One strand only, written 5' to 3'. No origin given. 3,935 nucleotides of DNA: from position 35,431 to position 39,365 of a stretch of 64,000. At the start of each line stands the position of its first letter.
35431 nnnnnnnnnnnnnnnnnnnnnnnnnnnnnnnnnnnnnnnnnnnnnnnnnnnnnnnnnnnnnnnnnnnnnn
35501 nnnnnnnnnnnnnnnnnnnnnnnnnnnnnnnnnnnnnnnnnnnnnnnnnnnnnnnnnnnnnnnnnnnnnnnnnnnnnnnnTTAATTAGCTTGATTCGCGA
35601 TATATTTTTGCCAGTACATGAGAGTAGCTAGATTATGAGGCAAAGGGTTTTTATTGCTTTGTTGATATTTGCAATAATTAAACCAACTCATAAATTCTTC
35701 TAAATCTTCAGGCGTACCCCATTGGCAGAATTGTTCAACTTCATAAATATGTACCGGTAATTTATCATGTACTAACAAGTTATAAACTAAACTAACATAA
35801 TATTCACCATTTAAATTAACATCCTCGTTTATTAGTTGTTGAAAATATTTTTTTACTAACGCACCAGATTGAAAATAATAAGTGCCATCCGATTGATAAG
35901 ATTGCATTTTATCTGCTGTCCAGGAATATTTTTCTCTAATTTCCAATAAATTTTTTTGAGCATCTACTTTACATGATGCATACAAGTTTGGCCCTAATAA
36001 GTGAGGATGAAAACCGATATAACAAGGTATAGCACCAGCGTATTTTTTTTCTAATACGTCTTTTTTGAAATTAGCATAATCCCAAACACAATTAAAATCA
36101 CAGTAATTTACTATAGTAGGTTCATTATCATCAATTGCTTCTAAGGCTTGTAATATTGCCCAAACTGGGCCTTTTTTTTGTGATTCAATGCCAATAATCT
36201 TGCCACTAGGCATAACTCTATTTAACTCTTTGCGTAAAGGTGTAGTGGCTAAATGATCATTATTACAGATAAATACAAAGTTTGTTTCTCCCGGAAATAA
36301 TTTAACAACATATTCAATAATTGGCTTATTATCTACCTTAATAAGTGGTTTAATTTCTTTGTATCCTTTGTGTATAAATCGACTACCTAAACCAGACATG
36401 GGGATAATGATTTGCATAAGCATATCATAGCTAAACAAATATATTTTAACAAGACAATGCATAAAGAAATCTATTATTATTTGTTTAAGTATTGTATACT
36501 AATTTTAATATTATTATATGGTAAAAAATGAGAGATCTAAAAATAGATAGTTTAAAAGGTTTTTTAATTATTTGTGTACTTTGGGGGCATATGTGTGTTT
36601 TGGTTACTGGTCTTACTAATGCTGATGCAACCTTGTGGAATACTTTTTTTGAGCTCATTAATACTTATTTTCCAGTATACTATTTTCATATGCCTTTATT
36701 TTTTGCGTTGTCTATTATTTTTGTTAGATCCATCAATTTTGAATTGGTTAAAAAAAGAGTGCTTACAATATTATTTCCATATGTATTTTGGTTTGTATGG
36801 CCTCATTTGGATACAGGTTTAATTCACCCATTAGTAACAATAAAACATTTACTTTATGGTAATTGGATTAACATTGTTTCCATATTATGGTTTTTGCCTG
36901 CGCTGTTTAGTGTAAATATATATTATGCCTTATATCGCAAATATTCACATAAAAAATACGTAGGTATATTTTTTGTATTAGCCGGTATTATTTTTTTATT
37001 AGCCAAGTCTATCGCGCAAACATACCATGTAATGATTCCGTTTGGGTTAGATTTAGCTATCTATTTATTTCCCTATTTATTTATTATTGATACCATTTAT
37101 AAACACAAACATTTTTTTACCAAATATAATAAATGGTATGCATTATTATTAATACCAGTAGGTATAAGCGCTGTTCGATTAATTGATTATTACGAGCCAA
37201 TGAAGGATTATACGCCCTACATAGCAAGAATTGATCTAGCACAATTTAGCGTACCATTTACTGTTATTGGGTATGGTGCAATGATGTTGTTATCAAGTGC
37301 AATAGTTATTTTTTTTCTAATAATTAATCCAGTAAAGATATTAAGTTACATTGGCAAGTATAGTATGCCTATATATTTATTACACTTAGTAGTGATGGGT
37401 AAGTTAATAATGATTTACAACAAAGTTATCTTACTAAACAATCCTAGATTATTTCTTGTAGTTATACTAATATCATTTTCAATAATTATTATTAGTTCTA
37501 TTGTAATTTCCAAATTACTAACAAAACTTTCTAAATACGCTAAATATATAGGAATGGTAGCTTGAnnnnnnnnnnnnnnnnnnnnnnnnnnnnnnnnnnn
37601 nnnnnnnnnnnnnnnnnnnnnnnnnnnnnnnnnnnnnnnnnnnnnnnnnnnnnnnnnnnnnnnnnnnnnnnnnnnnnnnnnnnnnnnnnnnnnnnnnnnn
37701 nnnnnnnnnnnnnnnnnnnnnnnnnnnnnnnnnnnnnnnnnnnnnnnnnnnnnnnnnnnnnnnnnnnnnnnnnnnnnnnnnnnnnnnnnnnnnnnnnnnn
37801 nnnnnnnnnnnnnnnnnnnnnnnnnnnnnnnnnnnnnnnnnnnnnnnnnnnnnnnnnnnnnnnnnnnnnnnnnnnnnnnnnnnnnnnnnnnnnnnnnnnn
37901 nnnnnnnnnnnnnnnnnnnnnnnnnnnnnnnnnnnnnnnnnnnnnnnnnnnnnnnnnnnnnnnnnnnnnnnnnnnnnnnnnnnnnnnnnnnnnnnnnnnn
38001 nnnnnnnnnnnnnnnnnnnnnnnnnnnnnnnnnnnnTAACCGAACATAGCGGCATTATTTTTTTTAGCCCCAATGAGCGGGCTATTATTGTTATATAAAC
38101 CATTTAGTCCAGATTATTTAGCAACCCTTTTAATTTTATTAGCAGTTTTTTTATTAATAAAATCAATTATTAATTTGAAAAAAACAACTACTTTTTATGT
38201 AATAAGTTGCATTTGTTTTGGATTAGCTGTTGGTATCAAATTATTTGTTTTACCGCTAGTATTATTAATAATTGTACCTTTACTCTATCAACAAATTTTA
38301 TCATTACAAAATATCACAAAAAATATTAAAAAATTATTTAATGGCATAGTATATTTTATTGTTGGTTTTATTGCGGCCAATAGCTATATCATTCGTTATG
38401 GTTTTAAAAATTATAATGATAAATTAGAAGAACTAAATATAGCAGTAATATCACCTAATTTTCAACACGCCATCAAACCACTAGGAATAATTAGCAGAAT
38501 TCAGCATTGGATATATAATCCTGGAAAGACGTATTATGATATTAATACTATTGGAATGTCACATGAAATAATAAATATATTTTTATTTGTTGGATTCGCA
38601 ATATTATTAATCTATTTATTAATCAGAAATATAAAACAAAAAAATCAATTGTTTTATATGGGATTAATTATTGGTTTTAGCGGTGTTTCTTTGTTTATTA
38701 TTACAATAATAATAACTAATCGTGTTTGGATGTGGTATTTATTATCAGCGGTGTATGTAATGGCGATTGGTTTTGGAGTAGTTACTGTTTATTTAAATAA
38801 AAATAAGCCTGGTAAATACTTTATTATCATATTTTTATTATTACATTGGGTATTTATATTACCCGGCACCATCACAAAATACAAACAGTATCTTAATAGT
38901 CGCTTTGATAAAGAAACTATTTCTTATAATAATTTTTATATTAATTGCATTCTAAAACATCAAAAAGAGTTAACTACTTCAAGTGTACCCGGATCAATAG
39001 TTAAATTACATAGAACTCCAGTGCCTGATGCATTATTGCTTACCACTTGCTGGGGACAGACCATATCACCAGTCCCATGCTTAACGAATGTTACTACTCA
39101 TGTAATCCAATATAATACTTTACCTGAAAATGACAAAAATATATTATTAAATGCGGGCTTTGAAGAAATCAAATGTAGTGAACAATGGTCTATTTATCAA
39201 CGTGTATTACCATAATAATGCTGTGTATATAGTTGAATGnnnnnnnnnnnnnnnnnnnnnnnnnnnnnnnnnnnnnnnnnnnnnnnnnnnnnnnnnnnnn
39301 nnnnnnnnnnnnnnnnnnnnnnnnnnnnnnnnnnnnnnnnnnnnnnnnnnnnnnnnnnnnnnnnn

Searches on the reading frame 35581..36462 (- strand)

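Call 8: search_protein_families(library=pfam, proteins=[window:35581-36462:-], max_evalue=0.001)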
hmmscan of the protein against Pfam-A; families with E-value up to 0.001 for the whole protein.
window:35581-36462:- (293 aa): 2 families
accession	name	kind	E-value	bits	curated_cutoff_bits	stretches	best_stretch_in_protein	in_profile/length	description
PF12804.13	NTP_transf_3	-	3.3e-06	27.8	27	1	20-156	3-131/160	MobA-like NTP transferase domain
PF00483.29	NTP_transferase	-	1.4e-05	25.2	21.2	1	23-205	7-188/245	Nucleotidyl transferase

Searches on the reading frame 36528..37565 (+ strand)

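Call 8: search_protein_families(library=pfam, proteins=[window:36528-37565:+], max_evalue=0.001)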
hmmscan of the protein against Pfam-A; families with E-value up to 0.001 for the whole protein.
window:36528-37565:+ (345 aa): 1 family
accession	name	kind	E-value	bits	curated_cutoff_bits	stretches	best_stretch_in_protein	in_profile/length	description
PF01757.29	Acyl_transf_3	-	1.6e-20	73.8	31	1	5-322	3-323/326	Acyltransferase domain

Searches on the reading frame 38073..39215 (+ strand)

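Call 8: search_protein_families(library=pfam, proteins=[window:38073-39215:+], max_evalue=0.001)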
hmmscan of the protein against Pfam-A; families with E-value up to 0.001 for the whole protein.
window:38073-39215:+ (380 aa): 0 families

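Call 54: search_protein_families(library=pfam, proteins=[window:38073-39215:+], max_evalue=1)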
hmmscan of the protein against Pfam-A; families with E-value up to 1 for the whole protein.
window:38073-39215:+ (380 aa): 1 family
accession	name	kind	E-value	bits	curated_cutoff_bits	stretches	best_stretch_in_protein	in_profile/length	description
PF07695.17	7TMR-DISM_7TM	-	0.0029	18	29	1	161-263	63-168/205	7TM diverse intracellular signalling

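Call 70: search_protein_families(library=ncbifam, proteins=[window:38073-39215:+], max_evalue=0.01)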
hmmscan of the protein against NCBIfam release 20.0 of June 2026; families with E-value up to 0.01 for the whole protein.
window:38073-39215:+ (380 aa): 0 families
